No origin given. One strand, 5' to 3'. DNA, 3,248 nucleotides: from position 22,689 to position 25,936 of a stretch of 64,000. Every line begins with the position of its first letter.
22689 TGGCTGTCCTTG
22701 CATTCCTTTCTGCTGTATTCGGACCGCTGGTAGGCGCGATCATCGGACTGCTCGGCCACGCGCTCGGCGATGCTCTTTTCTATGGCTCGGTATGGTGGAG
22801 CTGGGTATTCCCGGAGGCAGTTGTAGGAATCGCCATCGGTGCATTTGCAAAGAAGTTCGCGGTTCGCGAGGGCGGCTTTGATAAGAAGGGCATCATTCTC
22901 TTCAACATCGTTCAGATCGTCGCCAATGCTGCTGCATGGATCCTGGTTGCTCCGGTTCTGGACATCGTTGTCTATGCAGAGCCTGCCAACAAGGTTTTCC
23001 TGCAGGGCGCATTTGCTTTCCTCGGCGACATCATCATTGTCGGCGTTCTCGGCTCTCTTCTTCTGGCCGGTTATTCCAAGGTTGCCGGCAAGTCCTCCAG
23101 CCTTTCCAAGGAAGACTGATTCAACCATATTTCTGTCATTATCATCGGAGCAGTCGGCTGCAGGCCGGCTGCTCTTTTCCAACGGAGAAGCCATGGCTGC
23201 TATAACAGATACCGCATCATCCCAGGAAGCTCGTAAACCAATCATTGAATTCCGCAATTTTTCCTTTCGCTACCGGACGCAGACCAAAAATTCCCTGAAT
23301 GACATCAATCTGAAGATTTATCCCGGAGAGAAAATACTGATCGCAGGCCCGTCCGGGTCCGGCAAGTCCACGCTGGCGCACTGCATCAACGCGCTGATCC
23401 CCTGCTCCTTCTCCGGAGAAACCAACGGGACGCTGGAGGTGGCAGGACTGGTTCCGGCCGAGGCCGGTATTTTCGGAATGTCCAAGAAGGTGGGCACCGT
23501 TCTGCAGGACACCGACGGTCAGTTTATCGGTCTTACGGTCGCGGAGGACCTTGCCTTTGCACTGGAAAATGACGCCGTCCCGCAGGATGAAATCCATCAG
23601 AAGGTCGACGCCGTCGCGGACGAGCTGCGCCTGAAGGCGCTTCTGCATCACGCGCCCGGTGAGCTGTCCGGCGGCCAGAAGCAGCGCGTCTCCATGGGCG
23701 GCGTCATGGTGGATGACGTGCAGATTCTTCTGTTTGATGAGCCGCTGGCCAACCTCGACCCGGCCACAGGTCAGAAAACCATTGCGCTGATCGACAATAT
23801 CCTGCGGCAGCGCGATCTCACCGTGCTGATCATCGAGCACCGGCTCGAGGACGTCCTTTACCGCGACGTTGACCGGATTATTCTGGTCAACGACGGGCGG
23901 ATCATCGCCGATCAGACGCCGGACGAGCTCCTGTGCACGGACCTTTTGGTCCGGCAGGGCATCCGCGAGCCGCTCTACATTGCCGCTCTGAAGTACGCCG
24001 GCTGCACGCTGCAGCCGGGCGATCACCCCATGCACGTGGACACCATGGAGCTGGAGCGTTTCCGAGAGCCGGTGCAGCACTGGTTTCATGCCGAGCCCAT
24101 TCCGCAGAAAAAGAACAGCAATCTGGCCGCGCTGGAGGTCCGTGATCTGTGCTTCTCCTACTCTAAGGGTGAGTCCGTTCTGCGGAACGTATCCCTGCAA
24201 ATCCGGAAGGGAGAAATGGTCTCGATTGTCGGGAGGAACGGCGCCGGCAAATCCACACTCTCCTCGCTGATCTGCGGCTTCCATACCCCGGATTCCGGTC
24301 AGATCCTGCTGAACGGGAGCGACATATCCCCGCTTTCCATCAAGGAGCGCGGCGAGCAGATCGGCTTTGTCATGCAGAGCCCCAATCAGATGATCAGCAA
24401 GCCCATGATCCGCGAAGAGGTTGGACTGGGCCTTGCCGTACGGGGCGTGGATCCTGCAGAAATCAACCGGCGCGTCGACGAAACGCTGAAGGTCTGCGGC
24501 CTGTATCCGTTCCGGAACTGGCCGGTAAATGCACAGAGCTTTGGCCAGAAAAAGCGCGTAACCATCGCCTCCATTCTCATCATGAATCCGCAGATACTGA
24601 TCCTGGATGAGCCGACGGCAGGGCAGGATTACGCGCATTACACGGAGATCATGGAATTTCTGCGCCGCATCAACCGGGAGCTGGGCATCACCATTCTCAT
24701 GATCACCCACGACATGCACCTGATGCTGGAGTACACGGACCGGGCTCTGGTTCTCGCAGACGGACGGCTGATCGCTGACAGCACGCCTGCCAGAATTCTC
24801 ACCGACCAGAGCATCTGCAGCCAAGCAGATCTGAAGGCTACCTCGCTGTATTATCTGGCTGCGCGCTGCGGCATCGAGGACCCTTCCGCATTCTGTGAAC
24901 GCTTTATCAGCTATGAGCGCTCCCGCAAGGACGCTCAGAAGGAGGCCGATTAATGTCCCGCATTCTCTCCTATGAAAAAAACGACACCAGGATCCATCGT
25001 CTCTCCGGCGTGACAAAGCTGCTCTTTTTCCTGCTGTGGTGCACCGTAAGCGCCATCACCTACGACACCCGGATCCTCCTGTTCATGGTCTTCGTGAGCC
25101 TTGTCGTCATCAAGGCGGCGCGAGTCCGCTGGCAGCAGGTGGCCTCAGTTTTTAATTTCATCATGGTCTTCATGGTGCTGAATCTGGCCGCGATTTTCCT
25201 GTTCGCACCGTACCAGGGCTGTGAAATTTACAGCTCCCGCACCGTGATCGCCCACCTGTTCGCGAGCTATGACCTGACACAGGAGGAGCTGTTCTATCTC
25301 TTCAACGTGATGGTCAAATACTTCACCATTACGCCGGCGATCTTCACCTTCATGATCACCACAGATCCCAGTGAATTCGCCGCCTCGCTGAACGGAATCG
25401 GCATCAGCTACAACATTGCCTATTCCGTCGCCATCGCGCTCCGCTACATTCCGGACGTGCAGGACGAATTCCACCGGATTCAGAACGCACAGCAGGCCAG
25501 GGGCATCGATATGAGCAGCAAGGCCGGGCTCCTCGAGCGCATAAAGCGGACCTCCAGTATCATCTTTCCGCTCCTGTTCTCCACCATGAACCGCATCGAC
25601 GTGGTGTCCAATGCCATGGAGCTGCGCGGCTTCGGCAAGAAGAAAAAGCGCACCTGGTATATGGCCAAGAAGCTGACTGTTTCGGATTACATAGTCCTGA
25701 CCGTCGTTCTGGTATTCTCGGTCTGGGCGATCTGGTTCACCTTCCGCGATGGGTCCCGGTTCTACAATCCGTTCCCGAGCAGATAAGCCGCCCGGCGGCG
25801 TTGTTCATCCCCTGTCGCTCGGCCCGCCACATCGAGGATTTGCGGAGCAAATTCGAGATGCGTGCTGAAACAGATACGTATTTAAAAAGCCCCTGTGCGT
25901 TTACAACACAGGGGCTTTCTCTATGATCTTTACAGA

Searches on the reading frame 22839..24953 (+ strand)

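Call 4: search_protein_families(library=ncbifam, proteins=[window:22839-24953:+], max_evalue=0.01)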
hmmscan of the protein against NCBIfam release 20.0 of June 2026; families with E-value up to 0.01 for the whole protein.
window:22839-24953:+ (704 aa): 196 families (the best 25 are shown)
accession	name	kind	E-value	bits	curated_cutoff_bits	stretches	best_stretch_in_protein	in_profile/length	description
TIGR04520.1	ECF_ATPase_1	equivalog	6e-119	396.4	315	2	136-380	1-240/269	energy-coupling factor transporter ATPase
NF010156.0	PRK13635.1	equivalog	3.6e-104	347.8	392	2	133-375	3-239/279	energy-coupling factor ABC transporter ATP-binding protein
TIGR04521.1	ECF_ATPase_2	equivalog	5.7e-101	337.3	330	2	433-676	2-255/279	energy-coupling factor transporter ATPase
NF010157.0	PRK13636.1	equivalog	2.4e-94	315.7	463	2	431-697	5-273/285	cobalt transporter ATP-binding subunit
NF010171.0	PRK13652.1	equivalog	7.5e-90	300.8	476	2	432-671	4-243/277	cobalt transporter ATP-binding subunit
NF010167.0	PRK13648.1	subfamily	1.1e-85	287.3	241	2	432-659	8-235/269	energy-coupling factor transporter ATPase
NF010158.0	PRK13637.1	equivalog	7.4e-80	268.1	390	2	433-674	4-253/287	energy-coupling factor transporter ATPase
TIGR02673.1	FtsE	equivalog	1.2e-76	257.1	264.85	2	433-643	3-214/214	cell division ATP-binding protein FtsE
TIGR01166.1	cbiO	subfamily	1.2e-76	256.4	211.8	2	441-628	1-189/190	cobalt ABC transporter, ATP-binding protein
NF006987.0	PRK09452.1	equivalog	4.4e-76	256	482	2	423-654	9-236/378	spermidine/putrescine ABC transporter ATP-binding protein PotA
TIGR03375.1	type_I_sec_LssB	subfamily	1.5e-74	251.6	693.1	2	430-656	464-691/696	type I secretion system permease/ATPase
NF010155.0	PRK13634.1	equivalog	7.7e-74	248.6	413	2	136-374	3-244/290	energy-coupling factor ABC transporter ATP-binding protein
NF043075.1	MMSYN1_0197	equivalog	6.2e-73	245.7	550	2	432-655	3-222/341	spermidine/putrescine ABC transporter ATP-binding protein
NF010170.0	PRK13651.1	equivalog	3.5e-72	243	432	4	501-673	100-272/308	cobalt transporter ATP-binding subunit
NF010068.0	PRK13548.1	equivalog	8.4e-72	241.4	261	2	431-660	5-237/261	heme ABC transporter ATP-binding protein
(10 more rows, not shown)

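Call 5: search_protein_families(library=pfam, proteins=[window:22839-24953:+], max_evalue=0.01)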
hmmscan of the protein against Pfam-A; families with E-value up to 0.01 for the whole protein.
window:22839-24953:+ (704 aa): 24 families
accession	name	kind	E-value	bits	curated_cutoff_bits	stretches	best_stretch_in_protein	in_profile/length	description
PF00005.33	ABC_tran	-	9.3e-59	198.4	25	2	448-594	1-137/137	ABC transporter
PF12558.13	DUF3744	-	3.5e-21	76.1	22.5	1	367-439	1-73/73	ATP-binding cassette cobalt transporter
PF13304.12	AAA_21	-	5.4e-10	40.3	27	1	560-629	232-303/304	AAA domain, putative AbiEii toxin, Type IV TA system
PF13555.12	AAA_29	-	2.9e-09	37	27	1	159-187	18-46/61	P-loop containing region of AAA domain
PF13476.12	AAA_23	-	7.1e-07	30.5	27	0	165-185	21-41/201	AAA domain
PF03193.22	RsgA_GTPase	-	4.3e-06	27.1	30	0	144-188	88-128/174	RsgA GTPase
PF02463.25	SMC_N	-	1.9e-05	24.6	40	0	166-336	27-199/220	RecF/RecN/SMC N terminal domain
PF13481.12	AAA_25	-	2.1e-05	24.7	27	0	159-180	28-50/195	AAA domain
PF13191.12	AAA_16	-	9.6e-05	23.4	32.6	0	164-186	25-47/167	AAA ATPase domain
PF01078.27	Mg_chelatase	-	0.00021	21.2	20.3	1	163-195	22-54/207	Magnesium chelatase, subunit ChlI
PF20720.3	nSTAND3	-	0.00029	21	27.2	0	166-183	20-37/155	Novel STAND NTPase 3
PF13401.12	AAA_22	-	0.00051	20.8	27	0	166-297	8-96/130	AAA domain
PF13671.12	AAA_33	-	0.0025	18.6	27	0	166-181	2-17/143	AAA domain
PF00158.32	Sigma54_activat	-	0.0025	18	20.2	0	153-185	12-44/168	Sigma-54 interaction domain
PF00931.28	NB-ARC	-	0.0026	17.5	23.5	0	459-478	19-38/248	NB-ARC domain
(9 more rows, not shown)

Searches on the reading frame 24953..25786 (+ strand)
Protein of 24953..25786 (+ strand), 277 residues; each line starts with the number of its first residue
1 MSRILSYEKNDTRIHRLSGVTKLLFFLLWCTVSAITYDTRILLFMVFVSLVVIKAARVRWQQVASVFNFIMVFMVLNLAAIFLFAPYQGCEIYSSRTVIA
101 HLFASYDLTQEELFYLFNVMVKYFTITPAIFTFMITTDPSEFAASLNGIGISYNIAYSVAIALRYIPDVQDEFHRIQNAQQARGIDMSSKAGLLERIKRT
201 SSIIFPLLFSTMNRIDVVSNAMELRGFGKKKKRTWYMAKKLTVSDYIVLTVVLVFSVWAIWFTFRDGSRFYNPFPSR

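Call 4: search_protein_families(library=ncbifam, proteins=[window:24953-25786:+], max_evalue=0.01)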
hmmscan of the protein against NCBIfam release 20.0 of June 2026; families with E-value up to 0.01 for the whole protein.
window:24953-25786:+ (277 aa): 1 family
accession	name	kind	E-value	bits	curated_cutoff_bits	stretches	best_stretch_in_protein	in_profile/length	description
TIGR02454.1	ECF_T_CbiQ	equivalog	1.9e-20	73.6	111.8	1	19-225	3-200/200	cobalt ECF transporter T component CbiQ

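Call 5: search_protein_families(library=pfam, proteins=[window:24953-25786:+], max_evalue=0.01)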
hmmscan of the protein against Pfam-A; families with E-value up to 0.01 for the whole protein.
window:24953-25786:+ (277 aa): 1 family
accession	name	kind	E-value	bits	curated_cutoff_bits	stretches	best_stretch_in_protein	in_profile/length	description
PF02361.21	CbiQ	-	9.7e-28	97.7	25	1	13-232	4-212/216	Cobalt transport protein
